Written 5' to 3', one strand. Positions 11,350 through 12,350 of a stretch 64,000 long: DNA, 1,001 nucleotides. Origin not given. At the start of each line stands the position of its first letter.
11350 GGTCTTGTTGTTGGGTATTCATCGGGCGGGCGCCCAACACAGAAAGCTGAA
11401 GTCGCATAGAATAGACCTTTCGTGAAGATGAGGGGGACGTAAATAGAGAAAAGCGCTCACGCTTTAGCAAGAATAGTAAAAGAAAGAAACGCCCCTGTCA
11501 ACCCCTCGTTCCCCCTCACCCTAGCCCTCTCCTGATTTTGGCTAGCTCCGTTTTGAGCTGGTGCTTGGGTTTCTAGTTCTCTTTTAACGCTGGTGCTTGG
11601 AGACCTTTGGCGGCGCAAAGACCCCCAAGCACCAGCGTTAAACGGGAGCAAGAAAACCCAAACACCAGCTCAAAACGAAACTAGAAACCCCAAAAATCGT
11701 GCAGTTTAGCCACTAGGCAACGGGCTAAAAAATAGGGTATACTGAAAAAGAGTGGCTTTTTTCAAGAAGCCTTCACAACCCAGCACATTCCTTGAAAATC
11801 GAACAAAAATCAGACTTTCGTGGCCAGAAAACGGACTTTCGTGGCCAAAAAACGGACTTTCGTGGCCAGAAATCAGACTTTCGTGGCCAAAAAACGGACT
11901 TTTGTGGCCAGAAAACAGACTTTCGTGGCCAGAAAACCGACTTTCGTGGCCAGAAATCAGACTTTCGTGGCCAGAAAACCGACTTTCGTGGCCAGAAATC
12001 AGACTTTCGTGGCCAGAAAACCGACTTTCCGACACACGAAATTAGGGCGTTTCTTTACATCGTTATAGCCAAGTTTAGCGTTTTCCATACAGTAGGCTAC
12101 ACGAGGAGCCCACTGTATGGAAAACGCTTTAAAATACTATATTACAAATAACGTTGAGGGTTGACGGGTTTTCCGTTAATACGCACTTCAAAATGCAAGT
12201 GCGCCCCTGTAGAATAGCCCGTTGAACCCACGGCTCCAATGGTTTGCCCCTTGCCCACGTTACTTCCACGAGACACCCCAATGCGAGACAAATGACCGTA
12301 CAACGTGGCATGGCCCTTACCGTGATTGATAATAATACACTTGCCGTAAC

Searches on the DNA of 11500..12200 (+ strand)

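Call 23: search_rna_families(source=window, start=11500, end=12200, threshold=evalue, max_evalue=10)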
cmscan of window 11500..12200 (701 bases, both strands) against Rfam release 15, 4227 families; matches with E-value up to 10: 23.
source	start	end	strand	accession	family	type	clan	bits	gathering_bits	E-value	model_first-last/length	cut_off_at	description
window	11577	11647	-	RF03674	MIR5387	Gene; miRNA;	-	36.1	69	1.6e-05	1-96/96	no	MIR5387 microRNA precursor family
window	11578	11648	+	RF03674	MIR5387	Gene; miRNA;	-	30.4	69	0.00053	1-96/96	no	MIR5387 microRNA precursor family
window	12072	12133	-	RF04138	mir-9243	Gene; miRNA;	-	28.2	83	0.0023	1-86/86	no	mir-9243 microRNA precursor family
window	12078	12135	-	RF01490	rli51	Cis-reg;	-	28.2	48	0.0094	1-121/121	no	Listeria snRNA rli51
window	11537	11656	+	RF03259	MIR1514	Gene; miRNA;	-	26.6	90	0.018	1-110/110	no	MIR1514 microRNA precursor family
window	12074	12132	-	RF03686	mir-9424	Gene; miRNA;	-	25.5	90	0.0058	1-68/68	no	mir-9424 microRNA precursor family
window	12073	12132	+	RF03686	mir-9424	Gene; miRNA;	-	24.2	90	0.014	1-68/68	no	mir-9424 microRNA precursor family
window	12077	12130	+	RF04065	mir-7563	Gene; miRNA;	-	22.2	80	0.1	1-76/76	no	mir-7563 microRNA precursor family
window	12063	12141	+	RF03718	mir-2804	Gene; miRNA;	-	21.2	86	0.24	1-78/78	no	mir-2804 microRNA precursor family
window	11569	11656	-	RF03259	MIR1514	Gene; miRNA;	-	21.1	90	0.45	1-110/110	no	MIR1514 microRNA precursor family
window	11886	11948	-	RF01895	mir-193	Gene; miRNA;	-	18.8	55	0.22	1-76/76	no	mir-193 microRNA precursor family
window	11971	12032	-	RF01895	mir-193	Gene; miRNA;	-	18.1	55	0.35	1-76/76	no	mir-193 microRNA precursor family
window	11567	11659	+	RF03627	mir-9168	Gene; miRNA;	-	18.1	100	1.2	1-95/95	no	mir-9168 microRNA precursor family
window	11573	11656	+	RF01537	TB11Cs2H1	Gene; snRNA; snoRNA; HACA-box;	-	16.7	40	1.8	1-70/70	no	Trypanosomatid snoRNA TB11Cs2H1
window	11586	11638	-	RF03804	mir-4989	Gene; miRNA;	-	16.6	49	1.7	1-80/80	no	mir-4989 microRNA precursor family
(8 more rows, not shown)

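Call 58: search_dna_similar(query=window:11692-12062:+, collection=plasmids, mode=distant, max_rows=10)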
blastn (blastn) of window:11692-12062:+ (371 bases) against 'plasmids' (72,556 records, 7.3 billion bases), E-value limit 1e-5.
No match.

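Call 59: search_dna_similar(query=window:11692-12062:+, collection=phages, mode=distant, max_rows=10)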
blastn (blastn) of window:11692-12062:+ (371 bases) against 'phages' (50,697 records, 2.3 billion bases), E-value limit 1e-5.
No match.
